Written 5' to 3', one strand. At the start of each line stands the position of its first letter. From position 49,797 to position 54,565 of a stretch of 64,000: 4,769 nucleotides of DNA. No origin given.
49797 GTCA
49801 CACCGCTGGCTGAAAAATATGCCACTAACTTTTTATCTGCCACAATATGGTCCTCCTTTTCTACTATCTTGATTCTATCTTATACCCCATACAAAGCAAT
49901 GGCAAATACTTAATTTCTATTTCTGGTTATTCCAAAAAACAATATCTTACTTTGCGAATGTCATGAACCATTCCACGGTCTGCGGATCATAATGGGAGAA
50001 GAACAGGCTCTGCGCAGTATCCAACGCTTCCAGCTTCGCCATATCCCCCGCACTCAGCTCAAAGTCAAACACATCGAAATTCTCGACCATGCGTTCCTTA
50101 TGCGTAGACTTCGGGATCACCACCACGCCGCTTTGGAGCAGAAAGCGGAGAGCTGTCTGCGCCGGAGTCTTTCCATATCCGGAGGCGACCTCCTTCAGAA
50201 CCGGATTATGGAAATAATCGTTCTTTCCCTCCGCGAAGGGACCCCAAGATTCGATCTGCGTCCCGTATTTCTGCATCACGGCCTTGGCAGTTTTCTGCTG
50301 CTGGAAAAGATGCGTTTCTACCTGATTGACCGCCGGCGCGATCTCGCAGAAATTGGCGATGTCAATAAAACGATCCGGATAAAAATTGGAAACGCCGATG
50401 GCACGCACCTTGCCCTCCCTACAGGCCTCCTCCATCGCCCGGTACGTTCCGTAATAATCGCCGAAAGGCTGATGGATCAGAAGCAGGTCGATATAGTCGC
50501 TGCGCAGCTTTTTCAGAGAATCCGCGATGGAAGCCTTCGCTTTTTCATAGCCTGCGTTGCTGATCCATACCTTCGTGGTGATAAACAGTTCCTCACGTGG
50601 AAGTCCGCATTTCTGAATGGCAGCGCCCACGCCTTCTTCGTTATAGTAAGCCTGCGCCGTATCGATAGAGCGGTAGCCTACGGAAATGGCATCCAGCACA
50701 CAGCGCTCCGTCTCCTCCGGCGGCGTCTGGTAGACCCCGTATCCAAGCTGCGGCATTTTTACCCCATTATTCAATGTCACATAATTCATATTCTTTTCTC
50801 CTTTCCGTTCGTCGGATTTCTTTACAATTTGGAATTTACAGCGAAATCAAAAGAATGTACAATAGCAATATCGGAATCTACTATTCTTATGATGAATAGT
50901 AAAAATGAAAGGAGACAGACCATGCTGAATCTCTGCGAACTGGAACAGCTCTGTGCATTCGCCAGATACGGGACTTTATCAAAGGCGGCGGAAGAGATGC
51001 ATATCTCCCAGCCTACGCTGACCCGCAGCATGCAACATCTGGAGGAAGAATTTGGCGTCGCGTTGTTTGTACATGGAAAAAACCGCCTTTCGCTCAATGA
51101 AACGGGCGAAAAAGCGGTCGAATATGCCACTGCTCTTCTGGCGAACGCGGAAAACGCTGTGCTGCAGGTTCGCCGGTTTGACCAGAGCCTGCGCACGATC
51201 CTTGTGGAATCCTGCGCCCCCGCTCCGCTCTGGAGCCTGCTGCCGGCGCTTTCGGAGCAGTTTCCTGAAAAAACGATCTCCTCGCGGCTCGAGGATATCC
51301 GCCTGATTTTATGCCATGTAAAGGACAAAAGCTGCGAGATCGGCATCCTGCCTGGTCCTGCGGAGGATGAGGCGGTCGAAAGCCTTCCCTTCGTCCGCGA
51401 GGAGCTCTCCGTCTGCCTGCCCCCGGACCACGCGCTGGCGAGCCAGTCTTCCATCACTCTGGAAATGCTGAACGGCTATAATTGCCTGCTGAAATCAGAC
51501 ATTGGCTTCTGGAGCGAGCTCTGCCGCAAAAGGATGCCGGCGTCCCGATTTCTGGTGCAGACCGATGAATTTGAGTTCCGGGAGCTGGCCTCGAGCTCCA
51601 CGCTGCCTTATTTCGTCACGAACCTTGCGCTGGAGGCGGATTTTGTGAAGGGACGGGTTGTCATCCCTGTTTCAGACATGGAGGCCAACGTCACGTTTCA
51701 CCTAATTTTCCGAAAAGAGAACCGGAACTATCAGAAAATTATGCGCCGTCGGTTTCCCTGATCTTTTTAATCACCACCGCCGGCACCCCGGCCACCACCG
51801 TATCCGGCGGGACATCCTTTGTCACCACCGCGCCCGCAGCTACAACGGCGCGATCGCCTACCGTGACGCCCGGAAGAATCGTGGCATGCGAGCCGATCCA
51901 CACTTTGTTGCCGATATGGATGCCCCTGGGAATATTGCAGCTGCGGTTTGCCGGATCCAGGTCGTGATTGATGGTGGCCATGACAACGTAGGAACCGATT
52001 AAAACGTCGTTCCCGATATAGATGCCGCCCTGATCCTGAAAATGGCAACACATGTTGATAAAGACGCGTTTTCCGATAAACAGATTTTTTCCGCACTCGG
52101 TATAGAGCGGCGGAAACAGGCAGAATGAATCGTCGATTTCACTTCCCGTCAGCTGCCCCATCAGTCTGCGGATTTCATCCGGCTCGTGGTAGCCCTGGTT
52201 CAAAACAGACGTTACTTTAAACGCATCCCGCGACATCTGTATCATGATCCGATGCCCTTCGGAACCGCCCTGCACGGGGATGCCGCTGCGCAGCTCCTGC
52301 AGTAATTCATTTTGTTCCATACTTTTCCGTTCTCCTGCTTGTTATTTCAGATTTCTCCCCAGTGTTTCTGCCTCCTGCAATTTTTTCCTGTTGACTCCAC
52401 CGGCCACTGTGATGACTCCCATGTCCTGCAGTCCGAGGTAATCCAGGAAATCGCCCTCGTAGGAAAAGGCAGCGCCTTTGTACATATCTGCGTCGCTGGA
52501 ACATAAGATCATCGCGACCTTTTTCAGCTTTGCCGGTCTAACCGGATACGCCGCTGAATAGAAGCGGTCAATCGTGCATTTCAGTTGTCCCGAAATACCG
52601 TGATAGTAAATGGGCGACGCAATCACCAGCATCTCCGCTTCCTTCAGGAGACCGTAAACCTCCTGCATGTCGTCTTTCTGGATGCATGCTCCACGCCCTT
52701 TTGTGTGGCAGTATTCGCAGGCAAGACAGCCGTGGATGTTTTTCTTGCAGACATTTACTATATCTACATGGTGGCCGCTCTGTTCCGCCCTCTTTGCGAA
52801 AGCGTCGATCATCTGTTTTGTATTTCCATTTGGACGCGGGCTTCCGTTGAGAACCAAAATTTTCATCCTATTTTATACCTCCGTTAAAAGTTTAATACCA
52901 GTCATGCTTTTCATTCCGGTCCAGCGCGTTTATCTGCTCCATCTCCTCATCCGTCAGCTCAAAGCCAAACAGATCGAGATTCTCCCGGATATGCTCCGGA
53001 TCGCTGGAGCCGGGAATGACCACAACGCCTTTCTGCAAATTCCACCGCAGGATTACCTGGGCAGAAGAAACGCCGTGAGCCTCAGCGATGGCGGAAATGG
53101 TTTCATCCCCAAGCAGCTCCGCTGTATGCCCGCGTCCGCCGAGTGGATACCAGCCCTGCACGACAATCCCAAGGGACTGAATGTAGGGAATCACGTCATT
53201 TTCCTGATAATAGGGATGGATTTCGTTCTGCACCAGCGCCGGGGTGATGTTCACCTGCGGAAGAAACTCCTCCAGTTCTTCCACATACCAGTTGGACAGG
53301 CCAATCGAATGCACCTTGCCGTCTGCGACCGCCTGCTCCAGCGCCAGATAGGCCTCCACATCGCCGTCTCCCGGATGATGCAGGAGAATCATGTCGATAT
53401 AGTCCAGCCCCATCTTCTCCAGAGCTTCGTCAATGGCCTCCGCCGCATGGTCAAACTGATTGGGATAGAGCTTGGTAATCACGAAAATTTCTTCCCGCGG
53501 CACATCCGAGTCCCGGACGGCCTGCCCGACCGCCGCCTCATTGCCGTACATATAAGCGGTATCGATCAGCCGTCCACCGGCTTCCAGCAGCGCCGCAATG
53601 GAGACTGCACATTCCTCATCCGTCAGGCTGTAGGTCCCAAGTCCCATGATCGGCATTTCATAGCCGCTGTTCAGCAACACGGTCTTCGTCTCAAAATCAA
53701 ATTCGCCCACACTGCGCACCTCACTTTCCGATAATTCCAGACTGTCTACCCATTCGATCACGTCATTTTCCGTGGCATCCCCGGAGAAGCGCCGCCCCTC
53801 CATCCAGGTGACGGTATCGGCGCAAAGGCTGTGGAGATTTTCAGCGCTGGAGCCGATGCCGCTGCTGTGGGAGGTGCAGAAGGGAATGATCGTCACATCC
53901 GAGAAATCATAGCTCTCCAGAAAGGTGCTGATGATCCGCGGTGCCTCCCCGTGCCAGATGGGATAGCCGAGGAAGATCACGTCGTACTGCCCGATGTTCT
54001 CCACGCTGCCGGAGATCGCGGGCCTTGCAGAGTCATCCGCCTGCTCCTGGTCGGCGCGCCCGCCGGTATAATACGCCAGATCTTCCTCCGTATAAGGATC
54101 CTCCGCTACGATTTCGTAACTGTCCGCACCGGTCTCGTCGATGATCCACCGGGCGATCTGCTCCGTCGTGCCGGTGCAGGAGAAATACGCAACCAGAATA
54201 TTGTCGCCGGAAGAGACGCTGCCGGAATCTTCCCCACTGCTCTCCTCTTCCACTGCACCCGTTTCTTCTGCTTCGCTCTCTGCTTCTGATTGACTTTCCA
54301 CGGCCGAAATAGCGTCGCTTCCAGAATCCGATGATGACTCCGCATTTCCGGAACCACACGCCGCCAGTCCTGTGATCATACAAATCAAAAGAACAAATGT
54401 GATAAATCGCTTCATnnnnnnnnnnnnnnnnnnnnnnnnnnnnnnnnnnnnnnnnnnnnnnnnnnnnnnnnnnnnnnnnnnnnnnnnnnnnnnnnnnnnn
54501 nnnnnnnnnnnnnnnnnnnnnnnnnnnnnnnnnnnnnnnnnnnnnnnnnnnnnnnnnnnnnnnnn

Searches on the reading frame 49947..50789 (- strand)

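Call 30: search_protein_families(library=pfam, proteins=[window:49947-50789:-])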
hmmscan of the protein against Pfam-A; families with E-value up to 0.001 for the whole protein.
window:49947-50789:- (280 aa): 1 family
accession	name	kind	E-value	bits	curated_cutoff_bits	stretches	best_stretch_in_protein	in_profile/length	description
PF00248.27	Aldo_ket_red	-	2e-47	162.1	24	1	20-257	14-290/291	Aldo/keto reductase family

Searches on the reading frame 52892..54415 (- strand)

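Call 30: search_protein_families(library=pfam, proteins=[window:52892-54415:-])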
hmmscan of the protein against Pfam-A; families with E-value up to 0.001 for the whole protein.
window:52892-54415:- (507 aa): 3 families
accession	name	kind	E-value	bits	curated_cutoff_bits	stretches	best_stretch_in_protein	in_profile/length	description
PF00248.27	Aldo_ket_red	-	6.7e-50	170.2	24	1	258-499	3-290/291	Aldo/keto reductase family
PF12682.12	Flavodoxin_4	-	9.7e-45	152.3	24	1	72-225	1-154/155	Flavodoxin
PF12724.12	Flavodoxin_5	-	0.00022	22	27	0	74-103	1-30/145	Flavodoxin domain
